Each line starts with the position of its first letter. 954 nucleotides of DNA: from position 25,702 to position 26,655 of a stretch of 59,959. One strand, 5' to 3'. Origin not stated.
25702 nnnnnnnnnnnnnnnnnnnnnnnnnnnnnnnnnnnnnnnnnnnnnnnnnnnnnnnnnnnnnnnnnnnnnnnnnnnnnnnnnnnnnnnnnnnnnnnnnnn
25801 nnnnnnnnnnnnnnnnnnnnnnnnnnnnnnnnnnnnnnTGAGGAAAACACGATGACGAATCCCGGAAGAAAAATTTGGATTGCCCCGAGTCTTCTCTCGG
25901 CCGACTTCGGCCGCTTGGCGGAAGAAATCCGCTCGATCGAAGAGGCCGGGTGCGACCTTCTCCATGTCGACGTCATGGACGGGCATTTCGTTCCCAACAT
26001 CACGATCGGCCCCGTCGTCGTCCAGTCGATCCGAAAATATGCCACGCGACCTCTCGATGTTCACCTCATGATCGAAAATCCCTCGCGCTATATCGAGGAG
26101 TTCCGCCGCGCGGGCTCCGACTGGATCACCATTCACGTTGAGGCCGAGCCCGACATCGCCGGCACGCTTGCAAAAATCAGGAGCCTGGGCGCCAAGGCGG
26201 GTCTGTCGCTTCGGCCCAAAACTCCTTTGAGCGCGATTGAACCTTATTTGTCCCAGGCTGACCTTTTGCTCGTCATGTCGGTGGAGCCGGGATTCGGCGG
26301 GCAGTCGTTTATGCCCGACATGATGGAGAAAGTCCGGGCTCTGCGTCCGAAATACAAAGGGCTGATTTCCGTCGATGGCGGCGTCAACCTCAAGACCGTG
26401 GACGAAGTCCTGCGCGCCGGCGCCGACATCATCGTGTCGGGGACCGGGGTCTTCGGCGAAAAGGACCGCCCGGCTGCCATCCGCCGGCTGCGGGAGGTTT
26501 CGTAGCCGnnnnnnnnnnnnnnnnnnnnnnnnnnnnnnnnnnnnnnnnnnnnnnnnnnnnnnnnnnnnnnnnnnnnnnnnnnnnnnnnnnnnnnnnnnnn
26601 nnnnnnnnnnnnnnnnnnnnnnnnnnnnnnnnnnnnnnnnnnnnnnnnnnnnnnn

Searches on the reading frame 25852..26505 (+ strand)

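Call 8: search_protein_families(library=pfam, proteins=[window:25852-26505:+], max_evalue=0.001)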
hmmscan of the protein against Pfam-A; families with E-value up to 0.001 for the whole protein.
window:25852-26505:+ (217 aa): 2 families
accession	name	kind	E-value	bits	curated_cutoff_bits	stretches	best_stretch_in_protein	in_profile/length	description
PF00834.25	Ribul_P_3_epim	-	4.2e-78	261.7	21.1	1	10-201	2-198/198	Ribulose-phosphate 3 epimerase family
PF00215.30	OMPdecase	-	3.7e-05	24.2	27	1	152-212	154-220/221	Orotidine 5'-phosphate decarboxylase / HUMPS family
